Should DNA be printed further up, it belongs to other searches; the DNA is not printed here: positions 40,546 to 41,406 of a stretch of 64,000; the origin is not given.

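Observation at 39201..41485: SOS-box-linked Rad52/DdrA-like annealing protein divergent from a DUF815 AAA ATPase: candidate damage-inducible repair module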

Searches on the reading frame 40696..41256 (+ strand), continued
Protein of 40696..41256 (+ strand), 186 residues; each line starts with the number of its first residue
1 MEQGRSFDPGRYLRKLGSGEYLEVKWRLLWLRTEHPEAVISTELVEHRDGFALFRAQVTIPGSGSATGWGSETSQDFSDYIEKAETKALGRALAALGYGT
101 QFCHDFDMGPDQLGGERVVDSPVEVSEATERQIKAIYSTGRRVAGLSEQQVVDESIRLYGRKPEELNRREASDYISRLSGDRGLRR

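Call 23: predict_structure(alignment_id=A1)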
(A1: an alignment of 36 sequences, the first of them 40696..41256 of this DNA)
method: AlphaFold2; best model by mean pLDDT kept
length: 186 residues; sequences in the alignment: 36
mean_pLDDT: 82.1   pTM: 0.54
mean pLDDT of the five models: 82.1, 80.8, 80.0, 79.3, 77.4
residues with pLDDT >= 90: 102; 70-90: 46; 50-70: 8; < 50: 30
segments of 3 or more residues with pLDDT < 50: 1-3, 102-124, 183-186
pLDDT, mean of each block of 10 residues (from residue 1): 68 81 91 95 95 95 89 94 95 87 44 42 63 93 93 94 90 90 45
secondary structure, 60 per line:
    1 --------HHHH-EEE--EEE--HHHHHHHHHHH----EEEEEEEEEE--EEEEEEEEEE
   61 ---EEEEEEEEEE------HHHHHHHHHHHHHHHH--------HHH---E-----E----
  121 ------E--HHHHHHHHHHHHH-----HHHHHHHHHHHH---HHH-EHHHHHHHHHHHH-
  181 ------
elements in order: H9-12 E14-16 E19-21 H24-34 E39-48 E51-60 E64-73 H80-95 H130-142 H148-159 H168-179
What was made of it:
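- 40696..41256 (+): 186-aa protein of family PF27148 (Slr1353_N): predicted Rad52-fold single-strand annealing or ssDNA-binding protein. AlphaFold model has mean pLDDT 82 (call 23).
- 40714..40998 (+): N-terminal annealase-like domain (residues 7-101): helix, three long beta strands, long helix carrying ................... Secondary structure from the model is H24-34, E39-48, E51-60, E64-73, H80-95, with pLDDT about 90-95 (call 23).
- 40999..41076 (+): Disordered linker (residues 102-127) with a conserved acidic/aromatic FCxDFD stretch and a VVDSPV motif. pLDDT below 50 for residues 102-124 (call 23).
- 41077..41235 (+): C-terminal three-helix domain (residues 128-180), a possible partner-binding module. 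Helices H130-142, H148-159 and H168-179 with pLDDT above 90 (call 23).
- On Rad52-like SSAP fold superfamily: Model elements are E39-48, E51-60, E64-73 and H80-95 at pLDDT about 90-95 (call 23).
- The model has pLDDT 82 and a beta-beta-beta-alpha core (call 23).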

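Call 28: fold_search(model_id=the predicted structure, library=pdb)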
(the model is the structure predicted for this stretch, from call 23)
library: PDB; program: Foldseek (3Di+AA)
matches with E <= 10: 868; with E <= 0.001: 1
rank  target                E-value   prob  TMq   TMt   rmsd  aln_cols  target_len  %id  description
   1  8qe9_1I               6.9e-04  1.00  0.38  0.35  15.2       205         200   16  Complex between the 80a-Sak SSAP and the SaPI2 Stl master regulator (released 2025-03-05)
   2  8rjw_G                3.5e-03  1.00  0.33  0.43   5.6       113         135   16  Human RAD52 open ring - ssDNA complex (released 2024-04-24)
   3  5jrb_A                4.4e-03  1.00  0.32  0.32   6.0       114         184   17  Rad52(1-212) K102A/K133A/E202A mutant (released 2016-08-10)
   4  8pq8                  5.3e-03  1.00  0.37  0.50   3.8       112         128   16  Sak Single Strand Annealing Protein from Staphylococcal Bacteriophage 80a - dCTD (released 2025-02-12)
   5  8rjw_C                6.8e-03  1.00  0.31  0.37   6.0       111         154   15  Human RAD52 open ring - ssDNA complex (released 2024-04-24)
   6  8bjm_A                9.3e-03  0.99  0.31  0.31   5.7       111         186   15  Human full length RAD52 undecamer. (released 2023-11-15)
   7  5xs0_B                9.9e-03  0.99  0.30  0.32   5.5       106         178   16  Structure of a ssDNA bound to the outer DNA binding site of RAD52 (released 2018-04-25)
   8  5jrb_K                1.1e-02  0.99  0.27  0.27   6.0       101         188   16  Rad52(1-212) K102A/K133A/E202A mutant (released 2016-08-10)
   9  8rjw_F                1.3e-02  1.00  0.35  0.38   5.6       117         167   14  Human RAD52 open ring - ssDNA complex (released 2024-04-24)
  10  5xrz_A                1.3e-02  0.99  0.30  0.30   5.9       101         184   14  Structure of a ssDNA bound to the inner DNA binding site of RAD52 (released 2018-04-25)
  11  9yi9_P                1.3e-02  0.99  0.33  0.35   4.6        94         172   14  Cryo-EM structure of yeast Mgm101 in the lock-washer apo state (released 2025-11-05)
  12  8rjw_B                1.5e-02  0.99  0.31  0.38   6.4       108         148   15  Human RAD52 open ring - ssDNA complex (released 2024-04-24)
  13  8bjm_B                1.5e-02  0.97  0.30  0.29   5.7       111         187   17  Human full length RAD52 undecamer. (released 2023-11-15)
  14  4wsp                  3.2e-02  0.97  0.24  0.47   3.2        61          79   20  Racemic crystal structure of Rv1738 from Mycobacterium tuberculosis (Form-I) (released 2015-03-18)
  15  1kn0_A                3.4e-02  0.95  0.30  0.31   5.6       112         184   17  Crystal Structure of the human Rad52 protein (released 2002-09-04)
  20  8rjw_H                7.1e-02  0.87  0.28  0.43   6.8       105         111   17  Human RAD52 open ring - ssDNA complex (released 2024-04-24)
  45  8tfu_A                1.7e-01  0.99  0.27  0.63   4.8        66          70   11  Structure of Red beta C-terminal domain in complex with SSB C-terminal peptide, Form 1 (released 2024-03-13)
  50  8tfu_B                1.9e-01  0.98  0.27  0.62   4.8        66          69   12  Structure of Red beta C-terminal domain in complex with SSB C-terminal peptide, Form 1 (released 2024-03-13)
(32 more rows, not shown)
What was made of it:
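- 41077..41235 (+): Weak fold match to the Red-beta C-terminal domain bound to an SSB peptide, 8tfu (E 0.17, TMt 0.63; call 28).
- On Rad52-like SSAP fold superfamily: Top PDB hits are Sak, RAD52 and Mgm101 (call 28).
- Closest known: Eukaryotic RAD52 N-terminal domain and yeast Mgm101. Same: Several RAD52 entries and Mgm101 appear among the top Foldseek hits (call 28).
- Closest known: Eukaryotic RAD52 N-terminal domain and yeast Mgm101. Different: Identity is 14-17%, TM 0.3-0.4 and rmsd 4.6-6.4 A (call 28).
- Closest known: Lambda Red-beta. Same: The fold match is weak (TMt 0.63; call 28).
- The top PDB matches are 80alpha Sak (8qe9, E 6.9e-4; 8pq8, TMt 0.50, rmsd 3.8 over 112 columns), human RAD52 (8rjw, 5jrb, 8bjm, 1kn0) and Mgm101 (9yi9) (call 28). 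Foldseek scores against solved structures are marginal (E 7e-4 to 6e-2, TM 0.3-0.5; call 28).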

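Call 30: search_solved_structures(query=A1, max_evalue=10, show_alignments=3)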
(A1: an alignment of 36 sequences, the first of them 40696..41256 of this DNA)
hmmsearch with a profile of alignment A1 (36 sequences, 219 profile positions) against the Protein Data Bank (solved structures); distinct sequences matched with E-value up to 10: 1.
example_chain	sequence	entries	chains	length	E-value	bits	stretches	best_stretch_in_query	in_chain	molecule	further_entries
5le2_A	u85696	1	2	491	0.64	12.9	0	185-216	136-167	DDD_D12_15_D12_15_D12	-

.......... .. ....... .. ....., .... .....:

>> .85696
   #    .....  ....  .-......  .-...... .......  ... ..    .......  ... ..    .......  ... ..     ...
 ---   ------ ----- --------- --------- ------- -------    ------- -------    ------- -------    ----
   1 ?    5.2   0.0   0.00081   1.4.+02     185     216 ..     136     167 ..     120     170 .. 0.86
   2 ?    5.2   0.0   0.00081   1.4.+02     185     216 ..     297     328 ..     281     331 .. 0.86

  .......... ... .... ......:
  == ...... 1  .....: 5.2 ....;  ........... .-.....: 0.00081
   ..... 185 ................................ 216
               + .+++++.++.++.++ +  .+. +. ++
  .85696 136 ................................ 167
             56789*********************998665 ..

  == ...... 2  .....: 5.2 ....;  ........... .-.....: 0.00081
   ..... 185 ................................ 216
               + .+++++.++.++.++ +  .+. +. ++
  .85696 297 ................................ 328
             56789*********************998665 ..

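Call 31: search_protein_families(library=pfam, proteins=[L021:1166-2596:+, L008:4713-5624:-, L016:5992-7044:+, L008:6635-7375:-, L014:4358-5935:-, L017:6955-7704:-, L020:7126-8577:+, L076:7020-7805:+, L013:4342-5631:+, L037:4328-5794:+], max_evalue=0.00001)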
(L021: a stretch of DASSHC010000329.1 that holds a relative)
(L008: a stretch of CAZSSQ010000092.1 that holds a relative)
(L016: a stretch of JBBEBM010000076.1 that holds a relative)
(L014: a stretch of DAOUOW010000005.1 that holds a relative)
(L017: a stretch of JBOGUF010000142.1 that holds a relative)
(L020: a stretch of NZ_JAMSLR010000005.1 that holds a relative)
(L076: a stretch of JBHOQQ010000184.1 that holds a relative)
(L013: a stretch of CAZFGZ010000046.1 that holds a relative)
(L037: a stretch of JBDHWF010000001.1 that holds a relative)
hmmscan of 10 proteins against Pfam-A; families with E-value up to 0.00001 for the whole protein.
L021:1166-2596:+ (476 aa): 2 families
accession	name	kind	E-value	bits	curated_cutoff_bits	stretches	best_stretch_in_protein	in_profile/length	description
PF00266.25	Aminotran_5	-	9.6e-64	216.1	21.5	1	129-466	32-371/371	Aminotransferase class-V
PF00155.27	Aminotran_1_2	-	3.2e-07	30.3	19.7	0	116-271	18-187/361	Aminotransferase class I and II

L008:4713-5624:- (303 aa): 2 families
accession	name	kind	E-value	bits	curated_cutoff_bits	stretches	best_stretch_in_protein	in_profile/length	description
PF00589.27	Phage_integrase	-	5.6e-48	163.4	27.1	1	116-287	4-169/172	Phage integrase family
PF02899.23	Phage_int_SAM_1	-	1.1e-14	54.9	22.3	1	7-92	3-83/83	Phage integrase, N-terminal SAM-like domain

L016:5992-7044:+ (350 aa): 2 families
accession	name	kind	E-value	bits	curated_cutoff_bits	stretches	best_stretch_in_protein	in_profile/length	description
PF02800.25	Gp_dh_C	-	7.9e-60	201.5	24.4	1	172-328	1-158/158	Glyceraldehyde 3-phosphate dehydrogenase, C-terminal domain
PF00044.30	Gp_dh_N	-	4.9e-37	126.7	31.7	1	17-117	2-100/101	Glyceraldehyde 3-phosphate dehydrogenase, NAD binding domain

L008:6635-7375:- (246 aa): 4 families
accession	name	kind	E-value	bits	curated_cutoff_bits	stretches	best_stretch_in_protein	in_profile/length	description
PF01135.25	PCMT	-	6.3e-62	209.5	20.3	1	33-231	4-208/210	Protein-L-isoaspartate(D-aspartate) O-methyltransferase (PCMT)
PF13847.12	Methyltransf_31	-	1.9e-06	28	27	1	100-154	3-60/145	Methyltransferase domain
PF00398.26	RrnaAD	-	3.3e-06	26.8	24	1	88-152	18-80/263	Ribosomal RNA adenine dimethylase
PF13649.12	Methyltransf_25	-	6.1e-06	27.3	27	0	104-173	1-71/97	Methyltransferase domain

L014:4358-5935:- (525 aa): 2 families
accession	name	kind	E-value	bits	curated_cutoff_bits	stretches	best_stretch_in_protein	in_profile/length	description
PF02934.20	GatB_N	-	5e-117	390.4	23.4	1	43-329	2-277/277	GatB/GatE catalytic domain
PF02637.23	GatB_Yqey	-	1e-50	171.9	27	1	368-521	1-148/148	GatB domain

L017:6955-7704:- (249 aa): 1 family
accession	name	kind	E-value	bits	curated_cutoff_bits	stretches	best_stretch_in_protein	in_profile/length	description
PF00160.26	Pro_isomerase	-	1e-40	140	21.7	1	94-241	2-154/159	Cyclophilin type peptidyl-prolyl cis-trans isomerase/CLD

L020:7126-8577:+ (483 aa): 0 families

L076:7020-7805:+ (261 aa): 0 families

L013:4342-5631:+ (429 aa): 0 families

L037:4328-5794:+ (488 aa): 5 families
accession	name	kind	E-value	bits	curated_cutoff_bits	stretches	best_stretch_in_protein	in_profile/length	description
PF00158.32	Sigma54_activat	-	1.8e-72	242.9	20.2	1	171-338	1-168/168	Sigma-54 interaction domain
PF00072.30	Response_reg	-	1.4e-29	102.9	30.2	1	33-142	1-110/111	Response regulator receiver domain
PF14532.12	Sigma54_activ_2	-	2.9e-23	83.1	25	1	172-342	1-138/138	Sigma-54 interaction domain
PF25601.1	AAA_lid_14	-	5.9e-23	80.9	27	1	343-412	1-70/87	AAA+ ATPase lid domain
PF07728.20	AAA_5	-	1e-07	32.5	22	1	194-315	1-125/139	AAA domain (dynein-related subfamily)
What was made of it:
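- The xerC/D-like neighbour in 12 Dehalococcoidia loci has the ordinary two-domain Xer architecture (call 31).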

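Call 32: search_dna_similar(query=window:40696-41256:+, collection=phages, mode=protein, max_evalue=0.001, max_rows=25)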
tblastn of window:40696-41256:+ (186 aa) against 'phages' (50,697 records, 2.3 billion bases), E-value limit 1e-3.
Records with a match: 10; places in all: 10; records where one place covers at least 80% of the query: 0.
Best place of each record, by identity: <60% 10.
By first word of the organism name: Thermus 10.
By host as written in the record: Thermus thermophilus 5; Thermus thermophilus HB8 4; Thermus sp. TC4 1.
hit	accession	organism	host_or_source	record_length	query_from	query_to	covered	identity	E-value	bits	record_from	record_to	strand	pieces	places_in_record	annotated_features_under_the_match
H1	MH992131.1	Thermus phage TSP4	Thermus sp. TC4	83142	7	135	69%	44.4%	6e-14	74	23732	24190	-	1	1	hypothetical protein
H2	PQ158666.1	Thermus phage P23-45_stolb3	Thermus thermophilus HB8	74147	2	139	74%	40.1%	4e-14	75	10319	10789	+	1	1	ssDNA binding protein | hypothetical protein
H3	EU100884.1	Thermus phage P74-26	Thermus thermophilus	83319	2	135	72%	41.2%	3e-14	76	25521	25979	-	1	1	conserved hypothetical protein | hypothetical protein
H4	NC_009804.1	Thermus phage P74-26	Thermus thermophilus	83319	2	135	72%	41.2%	3e-14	76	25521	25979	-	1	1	hypothetical protein (x2)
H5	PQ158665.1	Thermus phage P23-45_stolb2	Thermus thermophilus HB8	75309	2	139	74%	39.5%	6e-14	75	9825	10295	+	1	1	ssDNA binding protein | hypothetical protein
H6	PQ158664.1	Thermus phage P23-45_stolb1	Thermus thermophilus HB8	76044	2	139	74%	39.5%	6e-14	74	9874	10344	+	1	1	ssDNA binding protein | hypothetical protein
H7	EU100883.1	Thermus phage P23-45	Thermus thermophilus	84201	1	131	70%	41.3%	3e-14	76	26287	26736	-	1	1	conserved hypothetical protein | hypothetical protein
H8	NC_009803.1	Thermus phage P23-45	Thermus thermophilus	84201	1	131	70%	41.3%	3e-14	76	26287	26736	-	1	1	hypothetical protein (x2)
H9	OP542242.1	Thermus phage P23-45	Thermus thermophilus HB8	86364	1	131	70%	41.3%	3e-14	76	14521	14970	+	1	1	hypothetical protein (x2)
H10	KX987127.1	Thermus phage G20c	Thermus thermophilus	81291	2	135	72%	37.9%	9e-13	71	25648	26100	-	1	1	hypothetical protein (x2)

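Call 33: get_annotated_region(hit=H2, flank=5000)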
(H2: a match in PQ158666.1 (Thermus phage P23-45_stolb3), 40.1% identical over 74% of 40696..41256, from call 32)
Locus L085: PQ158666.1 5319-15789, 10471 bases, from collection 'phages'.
description: Thermus phage P23-45_stolb3, complete genome.
organism: Thermus phage P23-45_stolb3 (NCBI taxid 3348365)
taxonomy: Viruses; Duplodnaviria; Heunggongvirae; Uroviricota; Caudoviricetes; Oshimavirus
host: Thermus thermophilus HB8; source: hot spring; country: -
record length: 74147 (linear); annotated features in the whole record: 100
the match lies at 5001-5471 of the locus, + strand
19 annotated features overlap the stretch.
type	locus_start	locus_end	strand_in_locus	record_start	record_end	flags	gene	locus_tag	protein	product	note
CDS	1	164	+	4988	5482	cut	-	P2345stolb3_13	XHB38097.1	hypothetical protein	-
CDS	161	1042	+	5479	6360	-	-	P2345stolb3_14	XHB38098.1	peptidase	-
CDS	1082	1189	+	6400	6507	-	-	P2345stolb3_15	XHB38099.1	hypothetical protein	-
CDS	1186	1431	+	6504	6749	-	-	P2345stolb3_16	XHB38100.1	hypothetical protein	-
CDS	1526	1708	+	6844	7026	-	-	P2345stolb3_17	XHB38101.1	hypothetical protein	-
CDS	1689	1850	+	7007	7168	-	-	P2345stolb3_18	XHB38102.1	transglycosylase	-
CDS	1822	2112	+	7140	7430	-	-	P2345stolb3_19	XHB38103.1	hypothetical protein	-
CDS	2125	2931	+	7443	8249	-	-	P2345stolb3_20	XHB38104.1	hypothetical protein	-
CDS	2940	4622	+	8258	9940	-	-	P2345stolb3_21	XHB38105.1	vWA domain-containing protein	-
CDS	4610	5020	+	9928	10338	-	-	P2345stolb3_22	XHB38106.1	hypothetical protein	-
CDS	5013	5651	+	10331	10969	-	-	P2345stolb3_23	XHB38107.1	ssDNA binding protein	-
CDS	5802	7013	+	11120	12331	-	-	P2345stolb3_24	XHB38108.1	DNA helicase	-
CDS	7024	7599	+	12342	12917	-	-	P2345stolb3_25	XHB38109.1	hypothetical protein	-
CDS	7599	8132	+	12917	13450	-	-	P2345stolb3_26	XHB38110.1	Holliday junction resolvase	-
CDS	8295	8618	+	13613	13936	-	-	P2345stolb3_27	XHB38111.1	hypothetical protein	-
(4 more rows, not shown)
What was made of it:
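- The Thermus phage homologue is annotated 'ssDNA binding protein' in three P23-45 variant records (PQ158664-PQ158666; calls 32, 33).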

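Call 42: fold_search(model_id=the predicted structure, library=viral)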
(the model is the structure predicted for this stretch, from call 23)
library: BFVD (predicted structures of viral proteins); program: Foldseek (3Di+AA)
matches with E <= 10: 1038; with E <= 0.001: 65
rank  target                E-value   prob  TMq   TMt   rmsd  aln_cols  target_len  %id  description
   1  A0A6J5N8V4            1.3e-13  1.00  0.50  0.49  15.3       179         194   31  Uncharacterized protein [uncultured Caudovirales phage]
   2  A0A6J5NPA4            2.6e-08  1.00  0.39  0.34  14.1       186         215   24  Uncharacterized protein [uncultured Caudovirales phage]
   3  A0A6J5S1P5            2.7e-08  1.00  0.47  0.22   6.3       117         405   37  Exodeoxyribonuclease 8, PDDEXK-like domain containing protein [uncultured Caudovirales phage]
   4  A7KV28                1.1e-07  1.00  0.38  0.34  16.1       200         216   18  (no name in the UniProt tables at hand)
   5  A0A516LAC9            1.6e-07  1.00  0.44  0.39  17.9       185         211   17  (no name in the UniProt tables at hand)
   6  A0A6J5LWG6            2.7e-07  1.00  0.40  0.39  18.2       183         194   23  Essential recombination function protein [uncultured Caudovirales phage]
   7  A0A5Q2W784            7.2e-07  1.00  0.42  0.36  18.0       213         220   20  (no name in the UniProt tables at hand)
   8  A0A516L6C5            9.3e-07  1.00  0.45  0.40  15.9       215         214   16  (no name in the UniProt tables at hand)
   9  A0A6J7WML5            1.0e-06  1.00  0.38  0.40  17.5       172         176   21  Uncharacterized protein [uncultured Caudovirales phage]
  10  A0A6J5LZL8            1.4e-06  1.00  0.37  0.33  18.8       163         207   23  Uncharacterized protein [uncultured Caudovirales phage]
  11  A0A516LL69            1.7e-06  1.00  0.37  0.29  18.4       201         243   13  (no name in the UniProt tables at hand)
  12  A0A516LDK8            2.8e-06  1.00  0.43  0.51   2.9       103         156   28  (no name in the UniProt tables at hand)
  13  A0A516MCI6            3.8e-06  1.00  0.39  0.27  19.4       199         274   20  (no name in the UniProt tables at hand)
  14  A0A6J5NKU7            3.8e-06  1.00  0.37  0.28  15.9       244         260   15  Uncharacterized protein [uncultured Caudovirales phage]
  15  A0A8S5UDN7            4.1e-06  1.00  0.32  0.25  17.2       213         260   14  RecT family protein [Siphoviridae sp. ctkhg5]
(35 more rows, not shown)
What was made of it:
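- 40696..41256 (+): Foldseek hits are Sak, RAD52 and Mgm101 (call 28) and phage ERF, RecT, Sak3 and Rad52 models (call 42).
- On Rad52-like SSAP fold superfamily: BFVD gives 65 hits at E<=1e-3, including ERF, RecT, Sak3 and Rad52/59/22 (call 42).
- On Two-component phage recombinase (exonuclease plus annealase, Red or RecET type): One phage BFVD model annotated with a PDDEXK exonuclease VIII-like domain matches this domain (call 42).
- The named ones are ERF, RecT, SAK3, Rad52/59/22 and SSAP models (call 42). One phage protein is annotated with a PDDEXK exonuclease VIII-like domain and matches this model at 37% identity over 117 of its 405 residues (call 42). The fold matches are to proven annealases: Sak, RAD52, Mgm101, ERF and RecT (calls 28, 42). 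One phage protein annotated as an exonuclease VIII-like nuclease also matches this domain, the classic exonuclease-plus-annealase pairing (call 42).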

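Call 43: search_protein_families(library=pfam, proteins=[L017:9353-10438:-, L077:10291-12429:-, L074:10110-10799:+, L053:243-1274:+, L080:8303-9337:+, L050:10110-10631:+, L058:2004-2399:+, L062:4351-4818:+, L035:8153-8977:+, L074:10201-11949:+], max_evalue=0.00001)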
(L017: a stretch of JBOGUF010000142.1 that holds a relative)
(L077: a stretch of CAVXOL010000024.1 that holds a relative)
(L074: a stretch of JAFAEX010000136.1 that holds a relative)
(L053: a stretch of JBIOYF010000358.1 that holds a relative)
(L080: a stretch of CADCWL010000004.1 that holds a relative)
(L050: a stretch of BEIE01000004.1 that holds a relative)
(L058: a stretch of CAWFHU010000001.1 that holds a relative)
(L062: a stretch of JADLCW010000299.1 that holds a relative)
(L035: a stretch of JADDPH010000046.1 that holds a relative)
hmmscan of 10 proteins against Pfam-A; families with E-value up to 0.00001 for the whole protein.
L017:9353-10438:- (361 aa): 5 families
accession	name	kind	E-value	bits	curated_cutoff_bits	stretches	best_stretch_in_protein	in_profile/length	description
PF05496.18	RuvB_N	-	1.1e-80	269.5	27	1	37-195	1-159/159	Holliday junction DNA helicase RuvB P-loop domain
PF17864.7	AAA_lid_4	-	4e-29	100.6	27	1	198-271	1-74/74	RuvB AAA lid domain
PF05491.19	RuvB_C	-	1.4e-25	89.4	24.7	1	272-342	1-71/72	RuvB C-terminal winged helix domain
PF00004.35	AAA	-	2.3e-20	73.8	21.2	1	72-195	1-129/131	ATPase family associated with various cellular activities (AAA)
PF07728.20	AAA_5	-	7.8e-09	36.1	22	1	71-189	1-139/139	AAA domain (dynein-related subfamily)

L077:10291-12429:- (712 aa): 6 families
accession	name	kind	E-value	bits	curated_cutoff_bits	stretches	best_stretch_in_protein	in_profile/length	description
PF02547.20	Queuosine_synth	-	1.7e-127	425.5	25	1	372-711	2-322/322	Queuosine biosynthesis protein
PF05496.18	RuvB_N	-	7.3e-78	260.2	27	1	33-191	1-159/159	Holliday junction DNA helicase RuvB P-loop domain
PF17864.7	AAA_lid_4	-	5.9e-31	106.5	27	1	194-267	1-74/74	RuvB AAA lid domain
PF05491.19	RuvB_C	-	1.8e-23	82.7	24.7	1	268-336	1-69/72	RuvB C-terminal winged helix domain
PF00004.35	AAA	-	1e-19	71.7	21.2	1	68-190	1-128/131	ATPase family associated with various cellular activities (AAA)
PF07728.20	AAA_5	-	1e-07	32.5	22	1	67-185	1-139/139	AAA domain (dynein-related subfamily)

L074:10110-10799:+ (229 aa): 0 families

L053:243-1274:+ (343 aa): 0 families

L080:8303-9337:+ (344 aa): 0 families

L050:10110-10631:+ (173 aa): 0 families

L058:2004-2399:+ (131 aa): 0 families

L062:4351-4818:+ (155 aa): 0 families

L035:8153-8977:+ (274 aa): 0 families

L074:10201-11949:+ (582 aa): 0 families

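Call 51: search_protein_families(library=pfam, proteins=[L085:5013-5651:+, L058:6637-6858:+, L065:6640-6864:+], max_evalue=1)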
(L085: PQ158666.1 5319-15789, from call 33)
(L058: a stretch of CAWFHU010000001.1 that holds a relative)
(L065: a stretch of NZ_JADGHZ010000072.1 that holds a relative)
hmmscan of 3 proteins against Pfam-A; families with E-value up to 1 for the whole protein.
L085:5013-5651:+ (212 aa): 1 family
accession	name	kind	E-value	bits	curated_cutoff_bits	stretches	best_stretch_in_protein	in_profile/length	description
PF08389.18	Xpo1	-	0.22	12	22.7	1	153-200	63-109/147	Exportin 1-like protein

L058:6637-6858:+ (73 aa): 2 families
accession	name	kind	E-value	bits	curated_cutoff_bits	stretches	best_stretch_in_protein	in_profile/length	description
PF21126.3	KATNA1_MIT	-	0.16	12.1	23.1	1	41-68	36-63/64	Katanin p60 subunit A1, MIT domain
PF08008.17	Viral_cys_rich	-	0.18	12.3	25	1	12-62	13-63/83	Viral cysteine rich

L065:6640-6864:+ (74 aa): 2 families
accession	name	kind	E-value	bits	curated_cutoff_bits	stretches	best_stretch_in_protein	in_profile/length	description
PF17376.7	DUF5398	-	0.055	14.3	28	1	16-66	22-70/80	Family of unknown function (DUF5398)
PF15688.10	NRIP1_repr_2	-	0.29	11.4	27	1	4-44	274-314/324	Nuclear receptor-interacting protein 1 repression 2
